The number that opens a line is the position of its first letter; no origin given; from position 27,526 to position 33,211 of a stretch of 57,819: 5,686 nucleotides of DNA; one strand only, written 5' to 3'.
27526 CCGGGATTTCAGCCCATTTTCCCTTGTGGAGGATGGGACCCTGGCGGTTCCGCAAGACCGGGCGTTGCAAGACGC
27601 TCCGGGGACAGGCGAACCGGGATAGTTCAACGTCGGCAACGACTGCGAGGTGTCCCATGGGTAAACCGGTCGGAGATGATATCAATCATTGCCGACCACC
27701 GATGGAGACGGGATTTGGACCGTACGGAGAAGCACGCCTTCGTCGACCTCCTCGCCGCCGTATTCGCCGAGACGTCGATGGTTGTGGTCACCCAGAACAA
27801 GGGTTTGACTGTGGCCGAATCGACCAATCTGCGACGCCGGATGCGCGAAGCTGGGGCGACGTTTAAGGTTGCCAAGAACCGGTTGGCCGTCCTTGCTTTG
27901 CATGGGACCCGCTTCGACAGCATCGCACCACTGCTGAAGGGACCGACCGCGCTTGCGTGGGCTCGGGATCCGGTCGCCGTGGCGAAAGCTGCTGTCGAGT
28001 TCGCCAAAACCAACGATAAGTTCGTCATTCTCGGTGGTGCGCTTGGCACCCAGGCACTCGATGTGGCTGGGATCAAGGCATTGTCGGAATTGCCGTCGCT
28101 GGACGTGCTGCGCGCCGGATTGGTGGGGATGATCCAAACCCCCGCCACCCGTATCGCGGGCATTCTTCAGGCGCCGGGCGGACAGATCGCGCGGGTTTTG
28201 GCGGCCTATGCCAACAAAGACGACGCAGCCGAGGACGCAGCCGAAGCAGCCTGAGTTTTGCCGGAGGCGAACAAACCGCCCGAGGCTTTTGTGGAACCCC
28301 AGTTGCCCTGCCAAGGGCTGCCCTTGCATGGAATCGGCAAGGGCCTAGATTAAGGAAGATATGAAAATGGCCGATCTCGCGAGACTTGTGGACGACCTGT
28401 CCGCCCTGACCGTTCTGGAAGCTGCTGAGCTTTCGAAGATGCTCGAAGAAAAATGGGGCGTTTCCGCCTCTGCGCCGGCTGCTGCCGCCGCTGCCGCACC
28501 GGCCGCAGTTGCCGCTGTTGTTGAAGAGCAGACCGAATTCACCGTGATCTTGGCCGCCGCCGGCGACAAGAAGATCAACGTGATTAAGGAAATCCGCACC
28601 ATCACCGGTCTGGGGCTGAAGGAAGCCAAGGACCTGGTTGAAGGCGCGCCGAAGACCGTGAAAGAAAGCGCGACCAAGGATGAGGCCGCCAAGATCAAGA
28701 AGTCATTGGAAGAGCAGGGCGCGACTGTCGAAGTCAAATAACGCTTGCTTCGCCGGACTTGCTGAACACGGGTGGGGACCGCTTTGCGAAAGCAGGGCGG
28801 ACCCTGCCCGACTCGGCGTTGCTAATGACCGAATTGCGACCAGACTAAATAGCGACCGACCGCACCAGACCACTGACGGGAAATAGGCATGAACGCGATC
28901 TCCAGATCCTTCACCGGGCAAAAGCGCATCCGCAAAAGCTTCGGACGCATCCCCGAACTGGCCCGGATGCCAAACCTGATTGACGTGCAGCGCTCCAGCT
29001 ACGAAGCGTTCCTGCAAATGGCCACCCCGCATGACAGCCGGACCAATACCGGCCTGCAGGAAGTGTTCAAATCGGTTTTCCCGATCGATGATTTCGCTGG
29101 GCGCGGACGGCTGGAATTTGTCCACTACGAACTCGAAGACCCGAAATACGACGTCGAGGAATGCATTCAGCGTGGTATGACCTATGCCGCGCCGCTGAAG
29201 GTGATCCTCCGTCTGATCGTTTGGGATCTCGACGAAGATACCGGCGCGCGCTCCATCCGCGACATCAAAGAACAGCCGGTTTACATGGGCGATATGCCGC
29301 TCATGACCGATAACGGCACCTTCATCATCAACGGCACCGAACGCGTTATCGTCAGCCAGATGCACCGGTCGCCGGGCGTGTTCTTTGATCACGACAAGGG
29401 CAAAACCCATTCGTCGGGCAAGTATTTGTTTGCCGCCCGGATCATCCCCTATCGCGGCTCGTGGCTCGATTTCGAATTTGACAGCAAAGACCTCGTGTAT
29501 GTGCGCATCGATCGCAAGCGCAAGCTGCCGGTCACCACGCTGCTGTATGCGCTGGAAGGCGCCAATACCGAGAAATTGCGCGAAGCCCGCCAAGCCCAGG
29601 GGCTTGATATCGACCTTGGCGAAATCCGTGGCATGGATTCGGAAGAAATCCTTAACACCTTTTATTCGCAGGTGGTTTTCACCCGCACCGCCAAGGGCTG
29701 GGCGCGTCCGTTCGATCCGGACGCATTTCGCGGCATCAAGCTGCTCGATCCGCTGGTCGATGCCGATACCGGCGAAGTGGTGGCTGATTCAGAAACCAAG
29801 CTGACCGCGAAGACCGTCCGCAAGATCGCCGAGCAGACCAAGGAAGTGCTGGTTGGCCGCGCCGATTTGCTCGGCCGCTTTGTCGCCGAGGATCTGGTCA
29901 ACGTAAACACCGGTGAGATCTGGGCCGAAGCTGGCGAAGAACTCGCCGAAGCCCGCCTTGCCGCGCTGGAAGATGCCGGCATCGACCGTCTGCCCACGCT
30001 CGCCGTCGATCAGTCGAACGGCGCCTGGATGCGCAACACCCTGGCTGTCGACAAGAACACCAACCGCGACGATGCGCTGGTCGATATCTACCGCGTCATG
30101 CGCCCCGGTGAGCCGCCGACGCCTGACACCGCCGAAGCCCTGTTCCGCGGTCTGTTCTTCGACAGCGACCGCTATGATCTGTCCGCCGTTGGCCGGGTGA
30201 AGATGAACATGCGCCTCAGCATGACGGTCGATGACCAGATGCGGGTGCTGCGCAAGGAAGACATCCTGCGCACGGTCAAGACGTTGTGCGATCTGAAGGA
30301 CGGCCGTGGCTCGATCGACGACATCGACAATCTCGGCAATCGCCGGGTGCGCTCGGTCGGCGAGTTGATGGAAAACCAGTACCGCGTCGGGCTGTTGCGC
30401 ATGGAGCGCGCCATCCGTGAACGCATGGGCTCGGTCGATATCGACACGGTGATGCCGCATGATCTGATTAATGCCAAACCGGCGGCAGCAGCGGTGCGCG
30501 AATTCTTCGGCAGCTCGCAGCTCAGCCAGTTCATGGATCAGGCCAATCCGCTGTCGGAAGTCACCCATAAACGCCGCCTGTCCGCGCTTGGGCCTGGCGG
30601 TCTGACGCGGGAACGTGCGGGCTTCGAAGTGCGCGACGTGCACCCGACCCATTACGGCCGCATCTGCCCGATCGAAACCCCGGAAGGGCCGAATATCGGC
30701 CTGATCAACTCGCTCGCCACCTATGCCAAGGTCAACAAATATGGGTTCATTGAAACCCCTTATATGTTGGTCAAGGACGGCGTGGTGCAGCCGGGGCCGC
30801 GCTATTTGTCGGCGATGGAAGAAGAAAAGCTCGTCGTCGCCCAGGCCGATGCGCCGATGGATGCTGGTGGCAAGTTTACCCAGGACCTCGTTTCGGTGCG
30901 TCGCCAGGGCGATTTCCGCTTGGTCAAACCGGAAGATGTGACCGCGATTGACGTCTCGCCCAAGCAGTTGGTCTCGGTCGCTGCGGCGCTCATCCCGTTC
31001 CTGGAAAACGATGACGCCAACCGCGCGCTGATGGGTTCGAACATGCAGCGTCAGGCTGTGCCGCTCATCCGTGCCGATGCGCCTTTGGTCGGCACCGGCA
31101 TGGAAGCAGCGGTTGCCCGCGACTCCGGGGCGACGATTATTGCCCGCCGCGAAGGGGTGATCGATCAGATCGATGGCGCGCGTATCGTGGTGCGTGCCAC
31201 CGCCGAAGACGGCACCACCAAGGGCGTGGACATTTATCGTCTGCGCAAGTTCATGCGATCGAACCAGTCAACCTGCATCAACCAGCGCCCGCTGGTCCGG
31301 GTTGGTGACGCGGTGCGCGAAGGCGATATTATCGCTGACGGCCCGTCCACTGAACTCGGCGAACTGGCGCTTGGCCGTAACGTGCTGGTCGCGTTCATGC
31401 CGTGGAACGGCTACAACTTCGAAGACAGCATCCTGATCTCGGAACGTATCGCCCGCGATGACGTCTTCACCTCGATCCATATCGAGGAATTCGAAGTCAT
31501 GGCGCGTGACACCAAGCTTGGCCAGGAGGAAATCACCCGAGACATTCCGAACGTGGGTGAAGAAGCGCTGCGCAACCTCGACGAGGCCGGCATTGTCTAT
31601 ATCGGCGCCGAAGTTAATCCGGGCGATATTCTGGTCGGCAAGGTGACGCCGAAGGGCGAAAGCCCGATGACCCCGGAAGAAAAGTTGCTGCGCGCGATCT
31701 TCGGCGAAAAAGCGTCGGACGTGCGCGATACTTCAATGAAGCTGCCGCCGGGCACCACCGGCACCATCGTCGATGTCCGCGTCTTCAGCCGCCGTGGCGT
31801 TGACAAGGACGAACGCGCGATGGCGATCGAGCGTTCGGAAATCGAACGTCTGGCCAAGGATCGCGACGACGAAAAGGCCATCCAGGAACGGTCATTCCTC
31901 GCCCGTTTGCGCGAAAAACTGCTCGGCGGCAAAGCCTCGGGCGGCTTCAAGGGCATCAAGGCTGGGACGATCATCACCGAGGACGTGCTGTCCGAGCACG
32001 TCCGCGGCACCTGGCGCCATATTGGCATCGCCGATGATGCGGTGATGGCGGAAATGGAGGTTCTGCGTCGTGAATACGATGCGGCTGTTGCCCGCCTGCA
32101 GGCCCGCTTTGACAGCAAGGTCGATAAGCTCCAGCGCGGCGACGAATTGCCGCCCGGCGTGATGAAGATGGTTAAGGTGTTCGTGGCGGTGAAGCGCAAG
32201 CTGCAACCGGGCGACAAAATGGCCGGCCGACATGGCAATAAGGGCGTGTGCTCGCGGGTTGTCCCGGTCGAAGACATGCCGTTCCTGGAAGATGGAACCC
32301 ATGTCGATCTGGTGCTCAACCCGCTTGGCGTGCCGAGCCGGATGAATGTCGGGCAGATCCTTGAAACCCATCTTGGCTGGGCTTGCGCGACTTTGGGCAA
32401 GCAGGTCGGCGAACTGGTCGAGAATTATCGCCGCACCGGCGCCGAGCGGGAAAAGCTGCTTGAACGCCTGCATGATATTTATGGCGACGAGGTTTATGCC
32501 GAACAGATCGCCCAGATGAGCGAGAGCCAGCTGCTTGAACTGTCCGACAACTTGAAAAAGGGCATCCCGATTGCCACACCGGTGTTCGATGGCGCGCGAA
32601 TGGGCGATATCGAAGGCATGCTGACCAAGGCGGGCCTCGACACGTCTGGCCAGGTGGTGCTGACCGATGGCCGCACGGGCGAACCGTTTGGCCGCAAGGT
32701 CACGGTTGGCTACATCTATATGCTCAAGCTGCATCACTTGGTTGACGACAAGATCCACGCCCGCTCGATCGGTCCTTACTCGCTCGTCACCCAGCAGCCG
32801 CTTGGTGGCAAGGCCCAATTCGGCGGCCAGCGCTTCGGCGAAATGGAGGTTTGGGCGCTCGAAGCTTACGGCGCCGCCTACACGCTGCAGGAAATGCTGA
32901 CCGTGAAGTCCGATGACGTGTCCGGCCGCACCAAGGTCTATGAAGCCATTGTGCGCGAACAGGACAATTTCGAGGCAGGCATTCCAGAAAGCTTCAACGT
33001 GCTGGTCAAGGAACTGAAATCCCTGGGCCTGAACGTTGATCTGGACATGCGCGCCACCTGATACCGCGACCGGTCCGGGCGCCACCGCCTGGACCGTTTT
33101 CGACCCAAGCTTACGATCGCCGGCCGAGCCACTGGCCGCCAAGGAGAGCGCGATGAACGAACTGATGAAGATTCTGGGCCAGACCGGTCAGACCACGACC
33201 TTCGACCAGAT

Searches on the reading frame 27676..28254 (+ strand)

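Call 9: search_protein_families(library=pfam, proteins=[window:27676-28254:+], max_evalue=0.001)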
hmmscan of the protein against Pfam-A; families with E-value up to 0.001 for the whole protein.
window:27676-28254:+ (192 aa): 1 family
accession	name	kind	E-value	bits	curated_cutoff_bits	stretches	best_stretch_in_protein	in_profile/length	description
PF00466.25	Ribosomal_L10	-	1.7e-23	83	22.8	1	16-111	3-100/100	Ribosomal protein L10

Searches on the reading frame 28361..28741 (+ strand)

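Call 9: search_protein_families(library=pfam, proteins=[window:28361-28741:+], max_evalue=0.001)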
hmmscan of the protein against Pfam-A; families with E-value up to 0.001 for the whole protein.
window:28361-28741:+ (126 aa): 2 families
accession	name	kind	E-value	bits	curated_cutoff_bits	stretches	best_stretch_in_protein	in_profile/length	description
PF00542.24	Ribosomal_L12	-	9.3e-30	103.2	25.9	1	60-126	1-67/67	Ribosomal protein L7/L12 C-terminal domain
PF16320.10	Ribosomal_L12_N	-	2.1e-16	59.8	25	1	8-51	4-47/48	Ribosomal protein L7/L12 dimerisation domain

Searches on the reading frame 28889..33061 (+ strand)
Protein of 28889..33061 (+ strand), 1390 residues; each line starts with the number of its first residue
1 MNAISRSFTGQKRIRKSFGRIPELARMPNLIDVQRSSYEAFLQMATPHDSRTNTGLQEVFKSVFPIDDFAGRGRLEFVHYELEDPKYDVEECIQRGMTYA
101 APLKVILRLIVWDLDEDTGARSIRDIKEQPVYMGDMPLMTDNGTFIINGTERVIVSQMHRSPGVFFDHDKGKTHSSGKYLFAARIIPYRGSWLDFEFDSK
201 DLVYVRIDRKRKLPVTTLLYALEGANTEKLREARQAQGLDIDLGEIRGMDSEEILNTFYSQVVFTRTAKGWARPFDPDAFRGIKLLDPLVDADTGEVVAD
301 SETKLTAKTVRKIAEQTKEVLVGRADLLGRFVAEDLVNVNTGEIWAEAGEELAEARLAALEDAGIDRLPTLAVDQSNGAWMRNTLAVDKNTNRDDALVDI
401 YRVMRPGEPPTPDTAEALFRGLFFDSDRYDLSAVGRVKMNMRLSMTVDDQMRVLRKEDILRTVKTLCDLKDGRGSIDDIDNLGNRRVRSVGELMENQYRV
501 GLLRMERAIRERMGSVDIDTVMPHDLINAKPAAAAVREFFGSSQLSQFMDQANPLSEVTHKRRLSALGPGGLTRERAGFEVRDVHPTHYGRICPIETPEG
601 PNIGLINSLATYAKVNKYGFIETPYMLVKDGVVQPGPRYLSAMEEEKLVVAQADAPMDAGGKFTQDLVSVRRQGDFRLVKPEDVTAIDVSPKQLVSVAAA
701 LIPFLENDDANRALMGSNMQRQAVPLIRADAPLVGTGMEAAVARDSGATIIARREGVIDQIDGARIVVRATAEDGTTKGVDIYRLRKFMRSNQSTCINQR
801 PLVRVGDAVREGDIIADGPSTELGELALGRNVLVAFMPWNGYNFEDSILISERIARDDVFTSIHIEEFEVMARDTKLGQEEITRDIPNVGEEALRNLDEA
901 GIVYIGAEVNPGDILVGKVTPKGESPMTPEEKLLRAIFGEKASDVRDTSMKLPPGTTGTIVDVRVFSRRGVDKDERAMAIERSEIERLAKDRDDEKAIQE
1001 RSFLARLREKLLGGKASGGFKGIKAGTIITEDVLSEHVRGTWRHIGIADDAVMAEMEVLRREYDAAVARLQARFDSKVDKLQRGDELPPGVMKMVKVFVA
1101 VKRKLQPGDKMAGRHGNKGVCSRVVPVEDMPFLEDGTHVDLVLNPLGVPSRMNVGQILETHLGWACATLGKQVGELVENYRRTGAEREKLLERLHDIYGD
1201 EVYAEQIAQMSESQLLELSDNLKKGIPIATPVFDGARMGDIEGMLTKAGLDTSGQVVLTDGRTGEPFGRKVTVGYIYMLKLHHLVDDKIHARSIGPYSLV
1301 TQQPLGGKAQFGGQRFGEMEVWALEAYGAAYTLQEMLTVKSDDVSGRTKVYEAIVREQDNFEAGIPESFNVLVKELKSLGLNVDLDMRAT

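Call 9: search_protein_families(library=pfam, proteins=[window:28889-33061:+], max_evalue=0.001)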
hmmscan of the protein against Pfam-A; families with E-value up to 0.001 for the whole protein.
window:28889-33061:+ (1390 aa): 6 families
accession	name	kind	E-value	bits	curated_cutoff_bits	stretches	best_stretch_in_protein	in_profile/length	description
PF00562.33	RNA_pol_Rpb2_6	-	3.9e-139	464.4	23.4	1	751-1310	1-373/373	RNA polymerase Rpb2, domain 6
PF04565.21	RNA_pol_Rpb2_3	-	1.1e-30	106.1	21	1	547-615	1-68/68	RNA polymerase Rpb2, domain 3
PF04560.25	RNA_pol_Rpb2_7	-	1.5e-28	99.4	32.1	1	1312-1386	1-85/87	RNA polymerase Rpb2, domain 7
PF04563.20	RNA_pol_Rpb2_1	-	9.2e-23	81.3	28.2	1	30-531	2-200/203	RNA polymerase beta subunit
PF04561.19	RNA_pol_Rpb2_2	-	4.9e-22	79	21.7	2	381-488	87-190/190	RNA polymerase Rpb2, domain 2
PF10385.14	RNA_pol_Rpb2_45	-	5.5e-22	78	28.2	1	625-690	1-66/66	RNA polymerase beta subunit external 1 domain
